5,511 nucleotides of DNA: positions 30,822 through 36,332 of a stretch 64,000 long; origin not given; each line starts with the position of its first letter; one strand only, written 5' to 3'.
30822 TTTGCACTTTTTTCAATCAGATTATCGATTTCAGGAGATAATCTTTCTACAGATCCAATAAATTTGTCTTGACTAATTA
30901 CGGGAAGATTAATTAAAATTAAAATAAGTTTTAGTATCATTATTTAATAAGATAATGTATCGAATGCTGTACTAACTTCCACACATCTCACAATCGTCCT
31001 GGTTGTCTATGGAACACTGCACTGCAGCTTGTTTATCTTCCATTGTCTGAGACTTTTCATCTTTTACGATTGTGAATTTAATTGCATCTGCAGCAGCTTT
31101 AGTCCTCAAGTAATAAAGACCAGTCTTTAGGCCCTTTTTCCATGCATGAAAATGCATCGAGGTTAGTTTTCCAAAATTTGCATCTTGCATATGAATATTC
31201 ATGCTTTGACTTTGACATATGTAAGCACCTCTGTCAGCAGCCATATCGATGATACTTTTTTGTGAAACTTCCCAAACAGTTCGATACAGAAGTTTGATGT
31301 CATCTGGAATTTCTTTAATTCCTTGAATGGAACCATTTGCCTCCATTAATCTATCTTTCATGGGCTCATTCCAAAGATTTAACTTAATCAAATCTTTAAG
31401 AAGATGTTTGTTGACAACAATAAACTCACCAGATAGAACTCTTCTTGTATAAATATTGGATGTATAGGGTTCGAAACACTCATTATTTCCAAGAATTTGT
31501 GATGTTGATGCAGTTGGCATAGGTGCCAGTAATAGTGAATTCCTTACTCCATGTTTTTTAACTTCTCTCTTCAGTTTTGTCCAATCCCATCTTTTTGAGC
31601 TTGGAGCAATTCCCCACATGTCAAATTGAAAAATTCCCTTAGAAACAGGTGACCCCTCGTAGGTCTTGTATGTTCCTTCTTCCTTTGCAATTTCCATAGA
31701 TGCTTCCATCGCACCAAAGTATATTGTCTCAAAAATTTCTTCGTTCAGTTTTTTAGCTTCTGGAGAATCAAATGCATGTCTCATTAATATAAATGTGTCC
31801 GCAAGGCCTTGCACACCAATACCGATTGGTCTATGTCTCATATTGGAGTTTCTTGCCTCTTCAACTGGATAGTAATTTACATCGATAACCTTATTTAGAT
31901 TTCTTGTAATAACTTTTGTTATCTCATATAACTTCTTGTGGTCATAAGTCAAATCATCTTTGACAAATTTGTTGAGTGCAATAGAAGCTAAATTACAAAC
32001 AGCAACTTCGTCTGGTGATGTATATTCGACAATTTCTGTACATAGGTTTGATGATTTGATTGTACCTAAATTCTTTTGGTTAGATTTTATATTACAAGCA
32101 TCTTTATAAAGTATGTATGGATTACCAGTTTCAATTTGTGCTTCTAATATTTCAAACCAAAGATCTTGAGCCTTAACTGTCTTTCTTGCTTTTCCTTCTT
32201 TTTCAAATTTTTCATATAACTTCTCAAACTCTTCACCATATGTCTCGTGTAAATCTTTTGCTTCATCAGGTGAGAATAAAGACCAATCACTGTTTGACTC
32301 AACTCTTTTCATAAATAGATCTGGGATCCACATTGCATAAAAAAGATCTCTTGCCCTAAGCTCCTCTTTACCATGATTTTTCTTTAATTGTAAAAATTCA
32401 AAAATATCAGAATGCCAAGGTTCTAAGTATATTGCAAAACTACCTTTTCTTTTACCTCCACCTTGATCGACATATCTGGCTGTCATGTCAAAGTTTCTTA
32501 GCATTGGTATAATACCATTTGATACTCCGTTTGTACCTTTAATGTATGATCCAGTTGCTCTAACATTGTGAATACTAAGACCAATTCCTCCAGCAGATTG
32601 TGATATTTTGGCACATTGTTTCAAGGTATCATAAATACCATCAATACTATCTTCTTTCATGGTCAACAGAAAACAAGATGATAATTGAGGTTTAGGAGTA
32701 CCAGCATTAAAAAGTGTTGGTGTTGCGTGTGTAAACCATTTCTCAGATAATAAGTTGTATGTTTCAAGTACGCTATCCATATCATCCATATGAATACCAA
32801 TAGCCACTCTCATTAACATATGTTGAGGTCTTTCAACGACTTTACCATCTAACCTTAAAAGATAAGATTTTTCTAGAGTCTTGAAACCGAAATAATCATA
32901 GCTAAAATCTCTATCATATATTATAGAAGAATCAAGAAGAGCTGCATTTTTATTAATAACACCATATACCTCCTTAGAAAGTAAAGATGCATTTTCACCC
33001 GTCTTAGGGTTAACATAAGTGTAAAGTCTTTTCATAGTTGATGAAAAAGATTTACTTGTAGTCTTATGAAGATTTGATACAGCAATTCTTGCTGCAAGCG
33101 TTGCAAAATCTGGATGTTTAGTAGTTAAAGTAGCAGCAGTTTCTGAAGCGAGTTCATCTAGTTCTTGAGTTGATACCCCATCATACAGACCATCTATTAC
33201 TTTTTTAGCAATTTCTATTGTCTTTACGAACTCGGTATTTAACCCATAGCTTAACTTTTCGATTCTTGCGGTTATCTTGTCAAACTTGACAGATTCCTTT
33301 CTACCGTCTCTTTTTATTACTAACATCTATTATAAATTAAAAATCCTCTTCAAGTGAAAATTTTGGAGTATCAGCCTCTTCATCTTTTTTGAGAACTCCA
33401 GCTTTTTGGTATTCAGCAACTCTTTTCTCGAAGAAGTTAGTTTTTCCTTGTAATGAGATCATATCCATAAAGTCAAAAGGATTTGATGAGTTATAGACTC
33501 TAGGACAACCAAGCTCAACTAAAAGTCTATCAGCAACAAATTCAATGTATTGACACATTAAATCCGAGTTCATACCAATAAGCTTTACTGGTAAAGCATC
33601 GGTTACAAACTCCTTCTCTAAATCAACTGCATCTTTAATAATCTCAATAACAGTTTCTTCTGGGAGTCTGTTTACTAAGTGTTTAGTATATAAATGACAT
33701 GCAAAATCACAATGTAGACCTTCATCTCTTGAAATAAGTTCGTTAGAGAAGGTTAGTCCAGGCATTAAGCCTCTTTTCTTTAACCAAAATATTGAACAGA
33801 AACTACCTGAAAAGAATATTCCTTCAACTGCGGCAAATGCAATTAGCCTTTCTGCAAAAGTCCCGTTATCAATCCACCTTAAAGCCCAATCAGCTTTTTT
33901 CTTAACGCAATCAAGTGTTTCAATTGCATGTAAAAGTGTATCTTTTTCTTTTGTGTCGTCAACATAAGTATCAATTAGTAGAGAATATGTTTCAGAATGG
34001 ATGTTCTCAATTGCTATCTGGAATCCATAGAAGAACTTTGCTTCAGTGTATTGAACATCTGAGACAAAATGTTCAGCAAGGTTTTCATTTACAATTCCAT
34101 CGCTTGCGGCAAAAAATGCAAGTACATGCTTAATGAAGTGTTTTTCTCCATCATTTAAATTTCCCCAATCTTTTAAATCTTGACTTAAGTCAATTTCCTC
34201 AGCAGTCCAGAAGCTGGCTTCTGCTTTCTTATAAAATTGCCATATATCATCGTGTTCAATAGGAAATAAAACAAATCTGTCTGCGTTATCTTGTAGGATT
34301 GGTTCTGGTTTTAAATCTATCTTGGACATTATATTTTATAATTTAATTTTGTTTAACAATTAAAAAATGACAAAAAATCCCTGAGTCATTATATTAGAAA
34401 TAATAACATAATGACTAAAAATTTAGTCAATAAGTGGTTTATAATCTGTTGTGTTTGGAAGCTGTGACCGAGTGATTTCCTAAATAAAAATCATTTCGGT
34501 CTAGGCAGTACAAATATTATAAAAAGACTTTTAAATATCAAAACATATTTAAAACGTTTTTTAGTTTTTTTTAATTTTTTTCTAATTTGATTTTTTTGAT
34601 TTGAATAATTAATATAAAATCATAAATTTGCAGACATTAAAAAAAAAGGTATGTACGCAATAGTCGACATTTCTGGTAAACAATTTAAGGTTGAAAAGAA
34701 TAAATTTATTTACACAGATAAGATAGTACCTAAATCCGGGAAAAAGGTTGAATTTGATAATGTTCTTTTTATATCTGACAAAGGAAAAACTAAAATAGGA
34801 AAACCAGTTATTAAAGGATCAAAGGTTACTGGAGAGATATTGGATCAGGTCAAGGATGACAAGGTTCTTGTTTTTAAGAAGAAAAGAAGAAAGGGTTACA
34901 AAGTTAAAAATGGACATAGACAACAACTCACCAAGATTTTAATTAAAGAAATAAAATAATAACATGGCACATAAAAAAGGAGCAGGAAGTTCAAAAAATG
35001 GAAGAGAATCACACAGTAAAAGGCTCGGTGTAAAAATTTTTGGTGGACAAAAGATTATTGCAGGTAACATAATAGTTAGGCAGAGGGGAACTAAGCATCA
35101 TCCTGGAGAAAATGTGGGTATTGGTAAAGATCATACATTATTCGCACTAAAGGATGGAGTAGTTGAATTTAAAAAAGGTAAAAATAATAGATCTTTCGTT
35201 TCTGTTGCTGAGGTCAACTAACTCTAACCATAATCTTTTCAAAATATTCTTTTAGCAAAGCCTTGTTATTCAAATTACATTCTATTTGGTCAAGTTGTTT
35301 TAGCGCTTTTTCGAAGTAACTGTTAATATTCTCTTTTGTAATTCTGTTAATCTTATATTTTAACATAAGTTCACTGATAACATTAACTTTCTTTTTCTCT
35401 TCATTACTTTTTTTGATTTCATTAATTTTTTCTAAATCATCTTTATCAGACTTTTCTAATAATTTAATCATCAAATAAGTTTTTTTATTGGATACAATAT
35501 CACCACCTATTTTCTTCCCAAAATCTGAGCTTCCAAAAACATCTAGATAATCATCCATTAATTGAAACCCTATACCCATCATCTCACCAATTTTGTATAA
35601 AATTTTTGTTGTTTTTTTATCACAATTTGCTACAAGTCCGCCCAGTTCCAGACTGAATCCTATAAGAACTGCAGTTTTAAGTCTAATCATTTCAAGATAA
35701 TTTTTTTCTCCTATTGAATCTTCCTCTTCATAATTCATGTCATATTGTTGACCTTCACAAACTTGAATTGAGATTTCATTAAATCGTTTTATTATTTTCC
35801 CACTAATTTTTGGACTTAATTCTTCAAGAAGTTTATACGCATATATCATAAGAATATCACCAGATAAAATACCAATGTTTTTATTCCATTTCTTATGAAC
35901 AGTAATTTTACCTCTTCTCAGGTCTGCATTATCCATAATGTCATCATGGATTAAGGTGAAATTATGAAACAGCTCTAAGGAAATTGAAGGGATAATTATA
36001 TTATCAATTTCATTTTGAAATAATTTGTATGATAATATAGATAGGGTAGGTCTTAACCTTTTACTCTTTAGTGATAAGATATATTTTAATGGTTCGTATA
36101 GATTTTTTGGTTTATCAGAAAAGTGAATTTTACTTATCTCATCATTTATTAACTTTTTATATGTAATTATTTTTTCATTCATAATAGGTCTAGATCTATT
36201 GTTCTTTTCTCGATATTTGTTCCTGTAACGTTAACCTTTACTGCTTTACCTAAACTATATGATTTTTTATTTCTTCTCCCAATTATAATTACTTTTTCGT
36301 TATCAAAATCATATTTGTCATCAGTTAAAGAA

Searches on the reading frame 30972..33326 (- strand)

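Call 57: search_protein_families(library=pfam, proteins=[window:30972-33326:-], max_evalue=0.00001)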
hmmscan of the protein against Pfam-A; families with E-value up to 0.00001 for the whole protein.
window:30972-33326:- (784 aa): 3 families
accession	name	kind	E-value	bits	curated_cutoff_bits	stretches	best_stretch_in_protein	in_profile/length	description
PF02867.20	Ribonuc_red_lgC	-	5.4e-225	748.4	23.9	1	216-739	1-523/523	Ribonucleotide reductase, barrel domain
PF00317.26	Ribonuc_red_lgN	-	2.4e-25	88.8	28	1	142-212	2-76/77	Ribonucleotide reductase, all-alpha domain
PF03477.21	ATP-cone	-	8.8e-17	61.9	25.8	1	1-88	1-87/88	ATP cone domain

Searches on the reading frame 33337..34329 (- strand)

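Call 57: search_protein_families(library=pfam, proteins=[window:33337-34329:-], max_evalue=0.00001)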
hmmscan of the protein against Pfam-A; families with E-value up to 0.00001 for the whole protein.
window:33337-34329:- (330 aa): 1 family
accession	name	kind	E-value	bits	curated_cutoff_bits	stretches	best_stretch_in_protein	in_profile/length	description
PF00268.27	Ribonuc_red_sm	-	1e-115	386.4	33.6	1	18-284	1-281/281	Ribonucleotide reductase, small chain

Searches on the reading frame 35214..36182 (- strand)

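Call 57: search_protein_families(library=pfam, proteins=[window:35214-36182:-], max_evalue=0.00001)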
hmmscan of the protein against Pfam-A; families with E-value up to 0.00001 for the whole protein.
window:35214-36182:- (322 aa): 1 family
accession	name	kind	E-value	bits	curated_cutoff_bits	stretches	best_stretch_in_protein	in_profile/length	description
PF00348.22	polyprenyl_synt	-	1.9e-68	230.9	27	1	26-266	2-244/251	Polyprenyl synthetase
